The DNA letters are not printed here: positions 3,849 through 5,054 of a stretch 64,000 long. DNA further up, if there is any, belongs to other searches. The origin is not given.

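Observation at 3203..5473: Orphan PAAR-domain gene with two unknown neighbours in a slightly lower-GC patch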

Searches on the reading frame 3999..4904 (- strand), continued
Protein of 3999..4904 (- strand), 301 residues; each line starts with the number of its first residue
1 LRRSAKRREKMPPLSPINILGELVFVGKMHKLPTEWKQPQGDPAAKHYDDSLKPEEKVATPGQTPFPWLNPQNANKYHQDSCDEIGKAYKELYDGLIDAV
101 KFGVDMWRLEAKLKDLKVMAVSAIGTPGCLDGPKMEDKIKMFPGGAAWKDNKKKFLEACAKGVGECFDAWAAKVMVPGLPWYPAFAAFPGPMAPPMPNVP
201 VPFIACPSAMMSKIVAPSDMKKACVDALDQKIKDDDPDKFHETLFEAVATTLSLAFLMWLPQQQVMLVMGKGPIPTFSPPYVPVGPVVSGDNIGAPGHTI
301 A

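Call 41: fold_search(model_id=the predicted structure, library=viral)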
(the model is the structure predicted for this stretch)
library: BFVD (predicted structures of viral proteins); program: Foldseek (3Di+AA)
matches with E <= 10: 12; with E <= 0.001: 0
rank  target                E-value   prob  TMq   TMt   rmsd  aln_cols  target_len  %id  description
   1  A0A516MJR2            1.0e+00  0.02  0.12  0.06  27.6       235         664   11  (no name in the UniProt tables at hand)
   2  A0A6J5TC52            4.7e+00  0.03  0.19  0.12  12.1       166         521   13  Uncharacterized protein [uncultured Caudovirales phage]
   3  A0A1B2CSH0            4.7e+00  0.01  0.13  0.14  19.7       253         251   11  PlxyGVORF45 protein [Plutella xylostella granulovirus]
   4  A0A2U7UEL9            4.9e+00  0.01  0.10  0.13  19.0       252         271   10  Uncharacterized protein [Pandoravirus macleodensis]
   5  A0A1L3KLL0            5.2e+00  0.01  0.10  0.07  24.1       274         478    8  RdRp [Hubei partiti-like virus 54]
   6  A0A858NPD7            5.5e+00  0.03  0.19  0.17  21.4       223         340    9  (no name in the UniProt tables at hand)
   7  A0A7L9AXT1            6.2e+00  0.02  0.13  0.04  11.7       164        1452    8  Glycosyl hydrolase family 95 catalytic domain-containing protein [Pyramimonas orientalis virus]
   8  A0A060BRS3            6.2e+00  0.01  0.09  0.12  14.9       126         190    6  Phage tail protein [Podophage Lau218]
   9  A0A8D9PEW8            6.6e+00  0.01  0.10  0.07  19.2       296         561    7  Uncharacterized protein [Bacteriophage sp.]
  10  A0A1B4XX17            7.8e+00  0.03  0.21  0.27  12.4       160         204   14  Uncharacterized protein [Tenacibaculum phage pT24]
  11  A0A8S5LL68            7.8e+00  0.01  0.14  0.21  17.9       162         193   12  Putative tail-component [Siphoviridae sp. ctvod4]
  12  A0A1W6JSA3            7.8e+00  0.01  0.10  0.11  16.1       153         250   12  Terminal protein [Bacillus phage Harambe]

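Call 57: search_protein_families(library=padloc, proteins=[window:3999-4874:-, L001:6937-8880:+, L001:11551-12960:+], max_evalue=0.01)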
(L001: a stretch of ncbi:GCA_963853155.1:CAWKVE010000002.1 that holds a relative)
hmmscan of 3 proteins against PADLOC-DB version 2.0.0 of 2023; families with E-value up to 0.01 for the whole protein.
window:3999-4874:- (291 aa): 0 families

L001:6937-8880:+ (647 aa): 0 families

L001:11551-12960:+ (469 aa): 0 families

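Call 58: search_protein_families(library=pfam, proteins=[L053:10880-11479:+, L053:9485-9895:-, L036:3060-4322:+, L052:6487-8634:+, L052:14408-15799:-, L015:4650-6284:+, L049:4663-5649:-, L065:17376-18200:+, L044:6160-6732:+, L043:15085-15771:+], max_evalue=0.001)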
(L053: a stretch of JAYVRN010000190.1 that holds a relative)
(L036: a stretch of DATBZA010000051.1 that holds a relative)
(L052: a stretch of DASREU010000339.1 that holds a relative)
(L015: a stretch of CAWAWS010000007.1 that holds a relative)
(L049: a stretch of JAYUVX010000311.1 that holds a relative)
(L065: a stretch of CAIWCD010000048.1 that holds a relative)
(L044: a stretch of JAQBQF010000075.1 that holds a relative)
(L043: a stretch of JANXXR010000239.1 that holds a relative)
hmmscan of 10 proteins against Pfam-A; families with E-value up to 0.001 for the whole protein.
L053:10880-11479:+ (199 aa): 2 families
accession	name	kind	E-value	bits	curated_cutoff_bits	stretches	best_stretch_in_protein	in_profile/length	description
PF13640.12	2OG-FeII_Oxy_3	-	2e-16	61.2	27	1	104-197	5-97/98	2OG-Fe(II) oxygenase superfamily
PF13661.12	2OG-FeII_Oxy_4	-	1.5e-15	57.9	27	1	103-197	4-97/98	2OG-Fe(II) oxygenase superfamily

L053:9485-9895:- (136 aa): 1 family
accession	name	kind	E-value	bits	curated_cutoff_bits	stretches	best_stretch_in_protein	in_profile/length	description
PF04790.18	Sarcoglycan_1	-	1.4e-05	25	32.5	1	25-136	115-222/259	Sarcoglycan complex subunit protein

L036:3060-4322:+ (420 aa): 8 families
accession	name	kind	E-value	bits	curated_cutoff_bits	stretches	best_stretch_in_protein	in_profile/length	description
PF01593.30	Amino_oxidase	-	1.2e-39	137.4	19.8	1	12-418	1-442/443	Flavin containing amine oxidoreductase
PF13450.12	NAD_binding_8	-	1.5e-11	44.8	21.9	1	7-60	1-54/68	NAD(P)-binding Rossmann-like domain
PF01266.30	DAO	-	1e-07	32.3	27.9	1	4-258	1-217/353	FAD dependent oxidoreductase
PF00890.30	FAD_binding_2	-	3.9e-06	26.8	20.4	1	5-48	2-43/414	FAD binding domain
PF12831.13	FAD_oxidored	-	9.8e-05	22.2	27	1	5-75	2-74/416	FAD dependent oxidoreductase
PF07992.20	Pyr_redox_2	-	0.0001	22.3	26.1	1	3-38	1-37/291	Pyridine nucleotide-disulphide oxidoreductase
PF03486.20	HI0933_like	-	0.00037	20.5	50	1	4-42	2-40/244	HI0933-like protein Rossmann domain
PF01494.25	FAD_binding_3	-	0.00042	20.1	22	1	4-35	3-34/349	FAD binding domain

L052:6487-8634:+ (715 aa): 4 families
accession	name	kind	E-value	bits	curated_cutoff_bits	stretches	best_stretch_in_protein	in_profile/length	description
PF02922.24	CBM_48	-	5.7e-20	71.9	22.4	1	19-105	1-83/83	Carbohydrate-binding module 48 (Isoamylase N-terminal domain)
PF00128.31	Alpha-amylase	-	5.3e-18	65.9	22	2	185-285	14-95/446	Alpha amylase, catalytic domain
PF21331.3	Isoamylase_C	-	6.6e-07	30.2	27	1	601-710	2-105/107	Isoamylase, C-terminal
PF21156.3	ISOA1-3_C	-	1e-06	29.3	27.3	1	645-684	28-66/106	Isoamylase 1-3, C-terminal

L052:14408-15799:- (463 aa): 9 families
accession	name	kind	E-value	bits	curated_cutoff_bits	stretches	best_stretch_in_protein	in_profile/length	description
PF00158.32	Sigma54_activat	-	7.2e-73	244.2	20.2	1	144-310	1-167/168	Sigma-54 interaction domain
PF25601.1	AAA_lid_14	-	3.1e-29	101.1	27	1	316-398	1-83/87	AAA+ ATPase lid domain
PF00072.30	Response_reg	-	4.3e-28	98.1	30.2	1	6-110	1-105/111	Response regulator receiver domain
PF14532.12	Sigma54_activ_2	-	2.4e-21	76.8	25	1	145-315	1-138/138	Sigma-54 interaction domain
PF02954.25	HTH_8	-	7.2e-10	38.9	22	1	408-448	2-42/42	Bacterial regulatory protein, Fis family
PF07728.20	AAA_5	-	2.7e-09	37.6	22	1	168-286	2-123/139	AAA domain (dynein-related subfamily)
PF00004.35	AAA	-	9.1e-07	29.8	21.2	1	168-300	1-126/131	ATPase family associated with various cellular activities (AAA)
PF07724.20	AAA_2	-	3.4e-06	27.6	27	1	165-279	3-117/166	AAA domain (Cdc48 subfamily)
PF01078.27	Mg_chelatase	-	4.2e-05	23.5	20.3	1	157-286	14-158/207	Magnesium chelatase, subunit ChlI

L015:4650-6284:+ (544 aa): 4 families
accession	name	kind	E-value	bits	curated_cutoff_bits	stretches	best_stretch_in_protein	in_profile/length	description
PF00069.31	Pkinase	-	2.5e-50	171.7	31.7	1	14-265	1-258/263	Protein kinase domain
PF07714.23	PK_Tyr_Ser-Thr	-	1.6e-31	110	23.1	1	19-260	6-250/258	Protein tyrosine and serine/threonine kinase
PF01636.29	APH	-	2.3e-07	31.3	23.2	0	128-163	167-203/239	Phosphotransferase enzyme family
PF03109.22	ABC1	-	1.4e-06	28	22.9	1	84-163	142-220/244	ABC1 atypical kinase-like domain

L049:4663-5649:- (328 aa): 0 families

L065:17376-18200:+ (274 aa): 3 families
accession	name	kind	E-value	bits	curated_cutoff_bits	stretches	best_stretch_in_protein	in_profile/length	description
PF00106.31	adh_short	-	1.5e-53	181.7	26.6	1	7-195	1-188/195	short chain dehydrogenase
PF13561.12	adh_short_C2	-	2.2e-41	142.4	27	1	13-234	1-218/236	Enoyl-(Acyl carrier protein) reductase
PF08659.16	KR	-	1.8e-11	44.7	22.6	1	8-120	2-118/180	KR domain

L044:6160-6732:+ (190 aa): 0 families

L043:15085-15771:+ (228 aa): 0 families

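Call 62: search_protein_representatives(alignment_id=A2)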
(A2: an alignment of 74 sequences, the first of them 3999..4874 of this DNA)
Query: 74 sequences, 290 profile positions. Proteins with E-value up to 0.001 (for the whole library): 696; up to 1e-10: 517; up to 1e-30: 212. The best 150 are listed.
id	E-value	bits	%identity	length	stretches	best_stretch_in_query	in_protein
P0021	3.8e-154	528.6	-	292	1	1-290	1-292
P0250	1.7e-88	313.1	-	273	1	1-290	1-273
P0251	9.9e-85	300.8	-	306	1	79-289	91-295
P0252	1.1e-83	297.3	-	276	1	83-290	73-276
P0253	2.3e-83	296.3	-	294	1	6-281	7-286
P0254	1.2e-82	293.9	-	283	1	1-289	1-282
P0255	5.4e-81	288.5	-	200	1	1-187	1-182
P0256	7.9e-81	288.0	-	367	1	81-288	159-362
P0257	1.4e-78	280.6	-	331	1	82-289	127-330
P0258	2.0e-78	280.1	-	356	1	70-289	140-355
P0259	3.1e-78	279.4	-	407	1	86-290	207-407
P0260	5.0e-78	278.8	-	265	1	76-289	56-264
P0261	6.6e-78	278.4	-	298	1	1-289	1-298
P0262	1.2e-77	277.6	-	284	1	1-285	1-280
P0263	2.8e-77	276.3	-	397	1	64-289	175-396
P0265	1.2e-73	264.4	-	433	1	79-290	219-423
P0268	1.1e-72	261.2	-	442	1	82-283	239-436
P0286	8.1e-66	238.7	-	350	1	83-289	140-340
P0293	2.0e-62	227.5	-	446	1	88-289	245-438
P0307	5.8e-54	199.8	-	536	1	81-289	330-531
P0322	6.8e-51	189.7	-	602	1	79-289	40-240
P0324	1.0e-50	189.2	-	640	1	78-290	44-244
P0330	5.1e-50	186.8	-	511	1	86-288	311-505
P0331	5.9e-50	186.6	-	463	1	87-280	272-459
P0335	1.2e-48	182.4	-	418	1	81-289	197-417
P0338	1.8e-48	181.7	-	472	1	83-288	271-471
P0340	6.9e-48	179.8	-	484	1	85-282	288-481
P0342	2.7e-47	177.9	-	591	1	77-290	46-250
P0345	1.5e-46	175.5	-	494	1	81-288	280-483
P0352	3.1e-45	171.1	-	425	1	80-281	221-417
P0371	6.4e-42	160.2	-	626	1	3-289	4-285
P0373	1.3e-41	159.2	-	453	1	85-288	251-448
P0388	1.7e-39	152.3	-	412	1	94-289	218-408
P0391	6.4e-39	150.4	-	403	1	79-282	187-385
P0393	1.0e-38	149.8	-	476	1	82-271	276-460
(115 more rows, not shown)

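Call 63: search_protein_families(library=pfam, proteins=[P0322, P0324, P0342, P0371, P0307, P0330, P0338, P0340, P0345, P0293], max_evalue=0.01)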
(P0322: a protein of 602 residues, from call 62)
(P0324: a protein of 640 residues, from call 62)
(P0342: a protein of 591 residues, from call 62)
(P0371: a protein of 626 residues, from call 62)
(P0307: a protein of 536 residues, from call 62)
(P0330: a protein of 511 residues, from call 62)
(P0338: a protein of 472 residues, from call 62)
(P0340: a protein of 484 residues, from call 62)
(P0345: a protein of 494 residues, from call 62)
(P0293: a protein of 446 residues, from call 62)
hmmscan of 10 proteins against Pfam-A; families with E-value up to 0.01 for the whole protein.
P0322 (602 aa): 1 family
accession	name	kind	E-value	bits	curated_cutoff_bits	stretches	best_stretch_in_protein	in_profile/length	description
PF13665.11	Tox-PAAR-like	-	0.0079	16.7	31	0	523-550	6-33/108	Toxin PAAR-like domain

P0324 (640 aa): 0 families

P0342 (591 aa): 0 families

P0371 (626 aa): 0 families

P0307 (536 aa): 0 families

P0330 (511 aa): 0 families

P0338 (472 aa): 0 families

P0340 (484 aa): 0 families

P0345 (494 aa): 0 families

P0293 (446 aa): 1 family
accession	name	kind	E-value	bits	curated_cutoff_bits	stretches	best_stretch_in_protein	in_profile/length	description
PF07705.17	CARDB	-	8.8e-05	23.1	22.7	0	132-224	7-97/101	CARDB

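Call 65: search_protein_families(library=pfam, proteins=[P0259, P0263, P0268, P0335, P0352, P0373, P0388, P0391, P0393, P0331], max_evalue=0.01)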
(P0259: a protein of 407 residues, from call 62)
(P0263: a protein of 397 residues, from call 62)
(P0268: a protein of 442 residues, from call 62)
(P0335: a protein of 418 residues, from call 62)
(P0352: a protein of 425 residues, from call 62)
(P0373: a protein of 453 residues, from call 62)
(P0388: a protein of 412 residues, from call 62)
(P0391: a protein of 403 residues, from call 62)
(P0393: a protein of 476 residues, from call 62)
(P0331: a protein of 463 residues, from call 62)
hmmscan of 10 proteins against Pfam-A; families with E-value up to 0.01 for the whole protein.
P0259 (407 aa): 1 family
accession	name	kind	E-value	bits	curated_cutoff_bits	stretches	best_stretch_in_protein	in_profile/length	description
PF13665.11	Tox-PAAR-like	-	1e-15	58.2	31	1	62-150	8-97/108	Toxin PAAR-like domain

P0263 (397 aa): 0 families

P0268 (442 aa): 0 families

P0335 (418 aa): 0 families

P0352 (425 aa): 0 families

P0373 (453 aa): 1 family
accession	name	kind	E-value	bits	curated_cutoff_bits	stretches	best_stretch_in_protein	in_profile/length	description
PF13665.11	Tox-PAAR-like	-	2.6e-07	31.2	31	1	54-93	2-40/108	Toxin PAAR-like domain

P0388 (412 aa): 1 family
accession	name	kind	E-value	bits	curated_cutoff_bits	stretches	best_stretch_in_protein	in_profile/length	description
PF07705.17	CARDB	-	1.4e-07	32.1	22.7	1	94-189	3-97/101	CARDB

P0391 (403 aa): 0 families

P0393 (476 aa): 0 families

P0331 (463 aa): 0 families

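Call 69: find_encoding_contigs(protein=P0259, flank=10000, max_places=2)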
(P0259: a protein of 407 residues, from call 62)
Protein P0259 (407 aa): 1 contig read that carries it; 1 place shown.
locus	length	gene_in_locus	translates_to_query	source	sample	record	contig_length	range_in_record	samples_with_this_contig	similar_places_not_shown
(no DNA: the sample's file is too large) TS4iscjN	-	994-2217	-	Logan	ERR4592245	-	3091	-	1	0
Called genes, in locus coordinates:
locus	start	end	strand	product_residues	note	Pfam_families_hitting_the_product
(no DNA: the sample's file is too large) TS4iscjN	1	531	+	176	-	?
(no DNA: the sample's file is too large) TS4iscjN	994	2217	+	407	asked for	PF13665:Tox-PAAR-like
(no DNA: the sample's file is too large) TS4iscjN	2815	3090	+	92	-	?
